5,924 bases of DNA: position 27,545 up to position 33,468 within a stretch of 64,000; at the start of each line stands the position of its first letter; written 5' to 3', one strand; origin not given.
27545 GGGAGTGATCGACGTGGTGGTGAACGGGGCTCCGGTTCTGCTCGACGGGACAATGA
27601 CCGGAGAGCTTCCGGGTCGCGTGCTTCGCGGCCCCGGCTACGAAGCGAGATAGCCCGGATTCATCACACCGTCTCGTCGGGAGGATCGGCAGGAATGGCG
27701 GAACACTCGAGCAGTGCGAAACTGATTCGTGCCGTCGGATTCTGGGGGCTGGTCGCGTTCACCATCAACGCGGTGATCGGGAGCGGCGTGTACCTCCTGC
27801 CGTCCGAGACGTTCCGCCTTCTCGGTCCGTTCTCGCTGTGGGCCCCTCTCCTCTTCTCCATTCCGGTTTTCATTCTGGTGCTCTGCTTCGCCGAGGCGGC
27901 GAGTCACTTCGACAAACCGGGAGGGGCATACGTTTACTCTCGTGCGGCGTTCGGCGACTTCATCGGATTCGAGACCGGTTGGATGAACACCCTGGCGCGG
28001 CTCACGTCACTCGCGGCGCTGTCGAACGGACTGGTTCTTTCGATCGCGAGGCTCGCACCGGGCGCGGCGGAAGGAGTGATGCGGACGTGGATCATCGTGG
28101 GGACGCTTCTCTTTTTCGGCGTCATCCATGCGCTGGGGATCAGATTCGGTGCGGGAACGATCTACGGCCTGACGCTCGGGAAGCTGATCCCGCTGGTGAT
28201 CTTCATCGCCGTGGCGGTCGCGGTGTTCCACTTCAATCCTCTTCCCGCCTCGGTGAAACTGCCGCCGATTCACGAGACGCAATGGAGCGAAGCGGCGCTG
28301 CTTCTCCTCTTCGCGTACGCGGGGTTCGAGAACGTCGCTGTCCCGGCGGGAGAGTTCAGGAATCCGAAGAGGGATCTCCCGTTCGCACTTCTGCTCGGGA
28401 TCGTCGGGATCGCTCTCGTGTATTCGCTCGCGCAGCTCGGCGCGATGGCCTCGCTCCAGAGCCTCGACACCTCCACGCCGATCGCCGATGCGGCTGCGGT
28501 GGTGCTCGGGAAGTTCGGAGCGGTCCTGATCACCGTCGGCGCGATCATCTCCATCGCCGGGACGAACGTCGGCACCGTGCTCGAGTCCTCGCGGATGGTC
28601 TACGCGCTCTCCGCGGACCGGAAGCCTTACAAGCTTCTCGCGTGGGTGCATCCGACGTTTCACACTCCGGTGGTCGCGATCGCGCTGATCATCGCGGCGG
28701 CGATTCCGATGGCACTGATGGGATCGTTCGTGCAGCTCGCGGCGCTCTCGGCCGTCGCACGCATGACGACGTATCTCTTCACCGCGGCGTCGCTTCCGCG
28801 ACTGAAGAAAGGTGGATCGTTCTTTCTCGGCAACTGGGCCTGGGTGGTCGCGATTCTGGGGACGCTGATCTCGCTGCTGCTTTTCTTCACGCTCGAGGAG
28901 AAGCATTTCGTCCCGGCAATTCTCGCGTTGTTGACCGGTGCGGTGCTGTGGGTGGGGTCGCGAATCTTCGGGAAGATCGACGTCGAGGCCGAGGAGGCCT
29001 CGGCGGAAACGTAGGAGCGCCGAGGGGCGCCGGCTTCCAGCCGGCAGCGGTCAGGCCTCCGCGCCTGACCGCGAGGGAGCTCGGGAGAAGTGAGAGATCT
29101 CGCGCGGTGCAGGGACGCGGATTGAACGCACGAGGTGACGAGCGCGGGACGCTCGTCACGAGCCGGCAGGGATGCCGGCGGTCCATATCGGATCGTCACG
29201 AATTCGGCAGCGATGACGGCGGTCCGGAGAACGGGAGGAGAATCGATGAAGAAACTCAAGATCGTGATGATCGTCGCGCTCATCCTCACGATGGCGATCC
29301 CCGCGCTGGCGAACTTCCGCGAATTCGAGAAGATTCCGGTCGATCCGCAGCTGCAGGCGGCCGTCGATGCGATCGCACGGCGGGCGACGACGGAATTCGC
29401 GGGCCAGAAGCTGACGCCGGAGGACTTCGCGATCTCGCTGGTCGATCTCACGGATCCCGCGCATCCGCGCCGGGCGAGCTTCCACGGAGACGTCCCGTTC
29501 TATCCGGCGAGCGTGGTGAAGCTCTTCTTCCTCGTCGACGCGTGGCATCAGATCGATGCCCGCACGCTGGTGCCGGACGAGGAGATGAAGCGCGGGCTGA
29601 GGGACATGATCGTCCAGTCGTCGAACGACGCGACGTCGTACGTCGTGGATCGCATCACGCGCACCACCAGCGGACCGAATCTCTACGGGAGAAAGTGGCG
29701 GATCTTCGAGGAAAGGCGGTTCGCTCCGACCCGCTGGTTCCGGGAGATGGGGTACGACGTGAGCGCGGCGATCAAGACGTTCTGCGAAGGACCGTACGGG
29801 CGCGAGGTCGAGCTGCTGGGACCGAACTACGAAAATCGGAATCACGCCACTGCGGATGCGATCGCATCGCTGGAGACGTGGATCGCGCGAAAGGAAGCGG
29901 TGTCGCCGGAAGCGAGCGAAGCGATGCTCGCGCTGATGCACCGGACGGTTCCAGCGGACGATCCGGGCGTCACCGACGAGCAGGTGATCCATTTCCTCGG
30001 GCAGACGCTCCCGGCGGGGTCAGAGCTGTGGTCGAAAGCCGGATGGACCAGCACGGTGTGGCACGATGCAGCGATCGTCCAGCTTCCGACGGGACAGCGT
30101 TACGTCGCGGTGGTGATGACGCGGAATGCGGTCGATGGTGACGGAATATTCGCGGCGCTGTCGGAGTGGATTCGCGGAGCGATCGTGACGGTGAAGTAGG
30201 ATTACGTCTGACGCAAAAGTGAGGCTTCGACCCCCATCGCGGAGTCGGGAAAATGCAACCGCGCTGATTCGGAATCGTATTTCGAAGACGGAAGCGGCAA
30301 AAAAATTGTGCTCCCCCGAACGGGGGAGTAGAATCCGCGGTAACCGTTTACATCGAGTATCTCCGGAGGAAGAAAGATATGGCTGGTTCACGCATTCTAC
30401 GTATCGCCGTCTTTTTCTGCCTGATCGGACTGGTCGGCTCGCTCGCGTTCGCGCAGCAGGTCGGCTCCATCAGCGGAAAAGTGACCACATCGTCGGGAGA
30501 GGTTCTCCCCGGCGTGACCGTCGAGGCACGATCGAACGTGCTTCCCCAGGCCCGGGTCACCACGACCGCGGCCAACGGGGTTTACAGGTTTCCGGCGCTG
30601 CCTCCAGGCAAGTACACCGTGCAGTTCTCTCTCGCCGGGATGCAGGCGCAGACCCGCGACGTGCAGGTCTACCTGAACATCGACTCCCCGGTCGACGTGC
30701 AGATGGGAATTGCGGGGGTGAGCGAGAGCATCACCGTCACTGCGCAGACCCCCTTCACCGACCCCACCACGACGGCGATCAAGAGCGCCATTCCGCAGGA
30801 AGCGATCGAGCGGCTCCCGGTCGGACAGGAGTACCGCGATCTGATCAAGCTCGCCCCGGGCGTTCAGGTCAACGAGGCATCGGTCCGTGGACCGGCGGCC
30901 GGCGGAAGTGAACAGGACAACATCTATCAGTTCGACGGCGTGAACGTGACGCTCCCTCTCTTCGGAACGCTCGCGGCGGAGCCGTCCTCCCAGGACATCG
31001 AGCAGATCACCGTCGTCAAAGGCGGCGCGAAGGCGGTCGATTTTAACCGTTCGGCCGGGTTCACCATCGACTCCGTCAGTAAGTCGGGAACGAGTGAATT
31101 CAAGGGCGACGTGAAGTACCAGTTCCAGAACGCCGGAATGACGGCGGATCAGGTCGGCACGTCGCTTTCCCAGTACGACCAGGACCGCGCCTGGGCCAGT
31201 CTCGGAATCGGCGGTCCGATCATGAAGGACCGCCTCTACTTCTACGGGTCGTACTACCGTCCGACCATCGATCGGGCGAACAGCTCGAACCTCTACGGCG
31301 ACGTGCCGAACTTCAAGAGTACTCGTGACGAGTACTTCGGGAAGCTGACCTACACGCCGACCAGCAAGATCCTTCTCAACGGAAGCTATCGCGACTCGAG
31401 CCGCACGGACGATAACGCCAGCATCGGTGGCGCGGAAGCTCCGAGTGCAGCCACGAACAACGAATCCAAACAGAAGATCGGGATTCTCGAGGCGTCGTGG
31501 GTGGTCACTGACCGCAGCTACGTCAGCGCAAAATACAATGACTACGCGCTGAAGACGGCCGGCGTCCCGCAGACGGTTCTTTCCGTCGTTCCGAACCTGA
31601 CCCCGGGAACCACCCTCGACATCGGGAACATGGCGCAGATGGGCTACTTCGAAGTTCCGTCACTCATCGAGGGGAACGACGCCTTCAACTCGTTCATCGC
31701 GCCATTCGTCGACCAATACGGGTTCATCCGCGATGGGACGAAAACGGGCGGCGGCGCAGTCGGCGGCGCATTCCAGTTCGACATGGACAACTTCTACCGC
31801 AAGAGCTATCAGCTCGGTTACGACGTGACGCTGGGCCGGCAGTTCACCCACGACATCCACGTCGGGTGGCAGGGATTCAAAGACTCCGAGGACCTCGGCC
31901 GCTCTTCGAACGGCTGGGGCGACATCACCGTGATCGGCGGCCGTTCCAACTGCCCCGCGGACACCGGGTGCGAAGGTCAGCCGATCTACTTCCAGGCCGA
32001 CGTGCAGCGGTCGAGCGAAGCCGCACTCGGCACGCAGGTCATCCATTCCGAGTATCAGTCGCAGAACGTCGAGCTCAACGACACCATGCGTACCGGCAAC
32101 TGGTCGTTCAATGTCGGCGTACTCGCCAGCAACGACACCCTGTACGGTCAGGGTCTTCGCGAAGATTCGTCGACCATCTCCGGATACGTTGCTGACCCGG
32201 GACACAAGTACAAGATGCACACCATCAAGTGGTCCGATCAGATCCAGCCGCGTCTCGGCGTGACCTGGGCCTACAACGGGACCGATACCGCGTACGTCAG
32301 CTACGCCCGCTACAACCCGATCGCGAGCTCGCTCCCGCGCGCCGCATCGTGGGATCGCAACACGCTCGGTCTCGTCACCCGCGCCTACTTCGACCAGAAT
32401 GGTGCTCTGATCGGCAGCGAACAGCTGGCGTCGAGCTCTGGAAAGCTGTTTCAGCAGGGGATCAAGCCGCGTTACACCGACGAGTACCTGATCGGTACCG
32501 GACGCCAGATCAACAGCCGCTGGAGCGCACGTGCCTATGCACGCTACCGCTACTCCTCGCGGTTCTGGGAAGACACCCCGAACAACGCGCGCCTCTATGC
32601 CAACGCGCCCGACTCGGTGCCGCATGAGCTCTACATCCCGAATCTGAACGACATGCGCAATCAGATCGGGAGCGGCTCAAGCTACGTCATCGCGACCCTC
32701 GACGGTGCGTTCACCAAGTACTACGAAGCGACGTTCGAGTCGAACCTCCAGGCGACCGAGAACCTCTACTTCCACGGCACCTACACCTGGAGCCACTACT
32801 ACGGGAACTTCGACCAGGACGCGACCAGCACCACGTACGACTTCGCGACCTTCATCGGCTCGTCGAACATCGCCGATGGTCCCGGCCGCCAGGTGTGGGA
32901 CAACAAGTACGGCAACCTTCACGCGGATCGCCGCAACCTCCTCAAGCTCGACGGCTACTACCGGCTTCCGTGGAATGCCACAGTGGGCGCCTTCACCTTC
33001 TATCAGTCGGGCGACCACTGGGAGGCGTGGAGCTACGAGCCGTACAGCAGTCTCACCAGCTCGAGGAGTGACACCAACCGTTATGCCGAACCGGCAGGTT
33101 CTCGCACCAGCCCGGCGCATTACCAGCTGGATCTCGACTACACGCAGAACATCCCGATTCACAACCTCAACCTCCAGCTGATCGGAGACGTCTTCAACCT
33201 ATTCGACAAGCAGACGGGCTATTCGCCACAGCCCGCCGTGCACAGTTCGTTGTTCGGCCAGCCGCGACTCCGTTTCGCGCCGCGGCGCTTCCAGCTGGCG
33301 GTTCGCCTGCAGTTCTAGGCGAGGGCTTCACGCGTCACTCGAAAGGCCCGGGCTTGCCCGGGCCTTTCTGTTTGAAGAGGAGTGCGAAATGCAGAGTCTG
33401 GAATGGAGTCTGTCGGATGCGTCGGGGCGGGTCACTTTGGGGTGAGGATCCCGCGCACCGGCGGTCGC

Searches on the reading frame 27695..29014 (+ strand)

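Call 77: search_protein_families(library=pfam, proteins=[window:27695-29014:+], max_evalue=0.001)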
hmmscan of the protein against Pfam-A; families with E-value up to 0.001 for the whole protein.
window:27695-29014:+ (439 aa): 2 families
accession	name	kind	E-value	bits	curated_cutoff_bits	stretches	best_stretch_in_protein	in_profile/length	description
PF13520.12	AA_permease_2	-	9e-35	120.8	27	1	15-400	2-404/427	Amino acid permease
PF00324.27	AA_permease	-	2.6e-23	82.9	24.6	1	20-424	3-459/470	Amino acid permease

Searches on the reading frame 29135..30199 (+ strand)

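Call 77: search_protein_families(library=pfam, proteins=[window:29135-30199:+], max_evalue=0.001)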
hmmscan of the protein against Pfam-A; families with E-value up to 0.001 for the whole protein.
window:29135-30199:+ (354 aa): 1 family
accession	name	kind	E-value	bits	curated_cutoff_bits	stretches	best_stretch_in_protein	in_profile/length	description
PF13354.11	Beta-lactamase2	-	1.1e-19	71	22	2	155-329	79-214/214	Beta-lactamase enzyme family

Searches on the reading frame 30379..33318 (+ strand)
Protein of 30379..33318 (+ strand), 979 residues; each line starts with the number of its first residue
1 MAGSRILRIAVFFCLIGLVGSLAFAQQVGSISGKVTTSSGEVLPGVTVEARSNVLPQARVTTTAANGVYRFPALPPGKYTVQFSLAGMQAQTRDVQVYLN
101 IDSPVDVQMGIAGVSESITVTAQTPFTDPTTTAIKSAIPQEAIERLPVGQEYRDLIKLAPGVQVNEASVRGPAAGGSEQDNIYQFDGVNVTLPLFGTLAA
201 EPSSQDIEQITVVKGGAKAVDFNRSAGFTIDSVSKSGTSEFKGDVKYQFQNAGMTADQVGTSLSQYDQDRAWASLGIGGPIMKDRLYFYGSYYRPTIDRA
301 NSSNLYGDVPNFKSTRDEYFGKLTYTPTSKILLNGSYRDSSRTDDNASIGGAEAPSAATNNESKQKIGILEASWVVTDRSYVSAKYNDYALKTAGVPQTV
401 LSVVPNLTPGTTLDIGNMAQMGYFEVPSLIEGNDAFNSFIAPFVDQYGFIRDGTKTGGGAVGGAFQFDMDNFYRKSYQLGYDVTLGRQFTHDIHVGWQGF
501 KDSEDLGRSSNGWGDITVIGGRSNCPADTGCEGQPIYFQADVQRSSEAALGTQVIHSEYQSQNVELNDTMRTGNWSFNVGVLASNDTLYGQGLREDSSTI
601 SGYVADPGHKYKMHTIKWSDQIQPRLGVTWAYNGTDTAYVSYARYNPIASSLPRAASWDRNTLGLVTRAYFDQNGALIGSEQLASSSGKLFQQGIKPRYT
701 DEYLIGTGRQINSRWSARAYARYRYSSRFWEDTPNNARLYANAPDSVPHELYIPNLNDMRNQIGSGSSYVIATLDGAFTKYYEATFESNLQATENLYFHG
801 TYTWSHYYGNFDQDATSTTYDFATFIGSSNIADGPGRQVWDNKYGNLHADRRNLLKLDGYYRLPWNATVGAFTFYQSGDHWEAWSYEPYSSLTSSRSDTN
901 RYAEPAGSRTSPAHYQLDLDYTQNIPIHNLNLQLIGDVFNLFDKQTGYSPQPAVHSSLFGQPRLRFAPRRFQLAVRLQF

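Call 78: find_encoding_contigs(protein=window:30379-33318:+, flank=6000, max_places=6)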
Protein window:30379-33318:+ (979 aa): 3 contigs read that carry it; 3 places shown.
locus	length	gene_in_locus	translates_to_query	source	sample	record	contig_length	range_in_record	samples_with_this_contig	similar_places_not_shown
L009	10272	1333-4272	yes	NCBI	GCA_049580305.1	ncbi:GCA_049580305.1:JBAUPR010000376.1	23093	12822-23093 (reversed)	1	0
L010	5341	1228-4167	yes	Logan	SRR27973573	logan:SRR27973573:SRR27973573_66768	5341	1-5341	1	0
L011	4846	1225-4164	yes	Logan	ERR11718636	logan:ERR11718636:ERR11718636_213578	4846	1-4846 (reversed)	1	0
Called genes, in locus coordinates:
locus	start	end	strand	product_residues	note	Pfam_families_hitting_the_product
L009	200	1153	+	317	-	PF13354:Beta-lactamase2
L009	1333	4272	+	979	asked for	PF13620:CarboxypepD_reg, PF13715:CarbopepD_reg_2, PF22904:NOMO1-like_2nd (faint), PF17210:SdrD_B (weak), PF25183:OMP_b-brl_4 (weak)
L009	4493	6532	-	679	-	PF00884:Sulfatase, PF01663:Phosphodiest, PF14559:TPR_19 (weak), PF23914:TPR_CcmH_CycH (weak), PF14559:TPR_19, PF13432:TPR_16 (weak), PF14559:TPR_19 (weak), PF13432:TPR_16 (weak), +8 more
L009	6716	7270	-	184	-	PF13628:DUF4142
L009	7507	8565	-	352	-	PF00710:Asparaginase, PF17763:Asparaginase_C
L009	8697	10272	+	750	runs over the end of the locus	-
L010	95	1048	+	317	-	PF13354:Beta-lactamase2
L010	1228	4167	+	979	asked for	PF13620:CarboxypepD_reg, PF13715:CarbopepD_reg_2, PF22904:NOMO1-like_2nd (faint), PF17210:SdrD_B (weak), PF25183:OMP_b-brl_4 (weak)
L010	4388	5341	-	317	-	?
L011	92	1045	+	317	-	PF13354:Beta-lactamase2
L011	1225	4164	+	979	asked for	PF13620:CarboxypepD_reg, PF13715:CarbopepD_reg_2, PF22904:NOMO1-like_2nd (faint), PF17210:SdrD_B (weak), PF25183:OMP_b-brl_4 (weak)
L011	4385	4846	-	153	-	?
